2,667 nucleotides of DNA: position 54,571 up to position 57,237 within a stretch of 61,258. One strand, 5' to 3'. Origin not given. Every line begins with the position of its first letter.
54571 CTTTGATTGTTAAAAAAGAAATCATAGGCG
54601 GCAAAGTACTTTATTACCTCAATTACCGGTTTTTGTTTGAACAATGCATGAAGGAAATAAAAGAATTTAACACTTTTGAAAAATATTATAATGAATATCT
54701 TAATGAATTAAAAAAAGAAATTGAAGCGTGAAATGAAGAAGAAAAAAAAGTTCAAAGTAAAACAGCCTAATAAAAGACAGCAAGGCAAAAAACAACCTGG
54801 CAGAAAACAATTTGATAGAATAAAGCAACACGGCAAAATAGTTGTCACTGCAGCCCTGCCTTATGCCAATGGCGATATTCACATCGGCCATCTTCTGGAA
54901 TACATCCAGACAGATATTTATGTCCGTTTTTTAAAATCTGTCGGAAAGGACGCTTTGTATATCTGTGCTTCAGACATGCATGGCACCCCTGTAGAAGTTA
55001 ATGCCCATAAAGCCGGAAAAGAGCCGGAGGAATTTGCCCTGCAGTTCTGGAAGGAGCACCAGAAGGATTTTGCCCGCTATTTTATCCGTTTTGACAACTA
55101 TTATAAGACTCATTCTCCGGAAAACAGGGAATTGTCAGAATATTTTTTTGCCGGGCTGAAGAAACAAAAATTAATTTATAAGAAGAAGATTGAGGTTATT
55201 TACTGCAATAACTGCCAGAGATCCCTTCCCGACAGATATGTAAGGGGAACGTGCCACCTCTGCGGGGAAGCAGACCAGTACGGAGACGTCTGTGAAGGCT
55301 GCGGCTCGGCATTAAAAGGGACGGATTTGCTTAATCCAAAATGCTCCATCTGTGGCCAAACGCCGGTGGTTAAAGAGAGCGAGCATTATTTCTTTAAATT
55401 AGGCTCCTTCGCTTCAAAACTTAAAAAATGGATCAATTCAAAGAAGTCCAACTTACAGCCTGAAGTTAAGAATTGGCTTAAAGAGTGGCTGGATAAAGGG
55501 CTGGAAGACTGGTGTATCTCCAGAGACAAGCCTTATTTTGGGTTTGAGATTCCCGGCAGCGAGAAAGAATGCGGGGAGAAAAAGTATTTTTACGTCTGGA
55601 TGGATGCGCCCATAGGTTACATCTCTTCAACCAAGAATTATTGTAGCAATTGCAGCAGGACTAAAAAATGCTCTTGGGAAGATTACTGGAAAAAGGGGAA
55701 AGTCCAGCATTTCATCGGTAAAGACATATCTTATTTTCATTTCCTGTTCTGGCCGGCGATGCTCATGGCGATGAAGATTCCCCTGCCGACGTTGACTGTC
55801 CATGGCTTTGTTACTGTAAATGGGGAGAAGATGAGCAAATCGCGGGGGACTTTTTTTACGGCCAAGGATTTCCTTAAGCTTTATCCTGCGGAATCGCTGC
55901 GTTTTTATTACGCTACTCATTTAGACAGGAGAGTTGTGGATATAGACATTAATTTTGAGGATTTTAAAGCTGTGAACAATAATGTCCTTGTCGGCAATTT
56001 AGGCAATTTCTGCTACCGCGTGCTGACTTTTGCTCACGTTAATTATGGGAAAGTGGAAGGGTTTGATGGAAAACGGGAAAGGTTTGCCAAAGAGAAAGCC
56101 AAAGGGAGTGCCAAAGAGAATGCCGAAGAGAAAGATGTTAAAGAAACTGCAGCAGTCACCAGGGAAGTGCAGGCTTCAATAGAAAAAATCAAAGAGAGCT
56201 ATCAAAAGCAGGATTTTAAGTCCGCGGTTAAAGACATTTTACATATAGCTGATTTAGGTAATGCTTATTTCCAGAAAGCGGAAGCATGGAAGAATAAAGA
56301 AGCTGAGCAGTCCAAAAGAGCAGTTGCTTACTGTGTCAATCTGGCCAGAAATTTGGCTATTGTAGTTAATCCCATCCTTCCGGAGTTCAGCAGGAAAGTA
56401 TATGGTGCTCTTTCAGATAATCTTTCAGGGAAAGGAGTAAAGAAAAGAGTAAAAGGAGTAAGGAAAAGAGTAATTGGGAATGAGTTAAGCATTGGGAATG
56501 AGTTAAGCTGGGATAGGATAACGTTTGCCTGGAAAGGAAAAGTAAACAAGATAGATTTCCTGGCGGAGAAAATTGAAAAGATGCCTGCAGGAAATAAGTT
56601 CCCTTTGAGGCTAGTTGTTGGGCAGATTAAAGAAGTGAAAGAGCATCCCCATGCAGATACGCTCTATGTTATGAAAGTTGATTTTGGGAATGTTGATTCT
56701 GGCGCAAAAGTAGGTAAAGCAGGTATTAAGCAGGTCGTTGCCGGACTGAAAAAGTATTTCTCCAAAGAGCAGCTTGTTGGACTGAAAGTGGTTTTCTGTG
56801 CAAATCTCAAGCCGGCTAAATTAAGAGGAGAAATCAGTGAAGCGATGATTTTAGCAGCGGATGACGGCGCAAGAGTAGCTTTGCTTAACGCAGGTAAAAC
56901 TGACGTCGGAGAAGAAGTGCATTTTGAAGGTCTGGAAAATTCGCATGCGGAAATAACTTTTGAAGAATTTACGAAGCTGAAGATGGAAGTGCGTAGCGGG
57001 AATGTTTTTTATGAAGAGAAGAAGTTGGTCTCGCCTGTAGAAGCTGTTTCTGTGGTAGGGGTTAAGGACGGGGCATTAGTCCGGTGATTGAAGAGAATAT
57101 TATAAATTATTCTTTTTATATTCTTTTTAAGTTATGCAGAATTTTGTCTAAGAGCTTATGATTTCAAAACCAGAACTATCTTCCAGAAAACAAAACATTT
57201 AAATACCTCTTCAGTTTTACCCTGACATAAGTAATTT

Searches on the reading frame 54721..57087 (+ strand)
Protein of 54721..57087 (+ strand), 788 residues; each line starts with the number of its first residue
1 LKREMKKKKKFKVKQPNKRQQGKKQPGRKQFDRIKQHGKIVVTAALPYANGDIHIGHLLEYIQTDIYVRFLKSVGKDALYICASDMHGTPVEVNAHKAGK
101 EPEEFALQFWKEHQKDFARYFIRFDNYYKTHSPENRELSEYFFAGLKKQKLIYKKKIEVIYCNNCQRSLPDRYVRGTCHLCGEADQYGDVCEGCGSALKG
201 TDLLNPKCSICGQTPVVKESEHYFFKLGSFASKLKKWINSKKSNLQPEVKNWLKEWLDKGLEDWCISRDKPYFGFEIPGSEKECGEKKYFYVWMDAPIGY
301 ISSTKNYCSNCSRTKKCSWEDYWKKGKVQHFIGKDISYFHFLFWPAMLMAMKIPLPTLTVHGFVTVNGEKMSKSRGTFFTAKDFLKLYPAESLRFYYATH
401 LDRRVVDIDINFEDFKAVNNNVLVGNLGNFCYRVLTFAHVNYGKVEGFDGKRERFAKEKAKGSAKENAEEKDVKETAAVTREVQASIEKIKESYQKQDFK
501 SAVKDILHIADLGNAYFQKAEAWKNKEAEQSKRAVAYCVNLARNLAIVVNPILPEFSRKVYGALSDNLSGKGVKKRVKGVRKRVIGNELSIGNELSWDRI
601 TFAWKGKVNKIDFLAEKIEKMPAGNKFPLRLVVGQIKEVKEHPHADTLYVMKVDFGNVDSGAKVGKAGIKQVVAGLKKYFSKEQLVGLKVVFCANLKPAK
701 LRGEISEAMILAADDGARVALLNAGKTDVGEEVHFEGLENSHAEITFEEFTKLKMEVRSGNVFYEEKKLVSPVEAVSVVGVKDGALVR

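Call 30: search_protein_families(library=pfam, proteins=[window:54721-57087:+], max_evalue=0.01)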
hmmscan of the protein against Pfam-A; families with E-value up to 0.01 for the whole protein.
window:54721-57087:+ (788 aa): 8 families
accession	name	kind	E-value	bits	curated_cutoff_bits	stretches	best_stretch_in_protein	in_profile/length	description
PF09334.17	tRNA-synt_1g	-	4.8e-142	473.8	20.1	1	40-435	1-391/391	tRNA synthetases class I (M)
PF00133.28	tRNA-synt_1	-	2.4e-23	83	22.7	2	32-278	17-244/414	tRNA synthetases class I (I, L, M and V)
PF01588.26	tRNA_bind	-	6.7e-22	77.8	27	1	631-723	1-86/96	Putative tRNA binding domain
PF01406.26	tRNA-synt_1e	-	9.9e-11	42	27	1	361-405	244-288/301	tRNA synthetases class I (C) catalytic domain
PF01921.24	tRNA-synt_1f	-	2e-09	37.3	27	1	351-411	262-323/360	tRNA synthetases class I (K)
PF19303.5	Anticodon_3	-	9.6e-09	35.7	23.5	1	474-566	9-103/152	Anticodon binding domain of methionyl tRNA ligase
PF08264.19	Anticodon_1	-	1e-07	32.3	25.1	1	481-591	6-99/148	Anticodon-binding domain of tRNA ligase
PF18912.6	DZR_2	-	0.0072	16.6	27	1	177-214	9-45/56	Double zinc ribbon domain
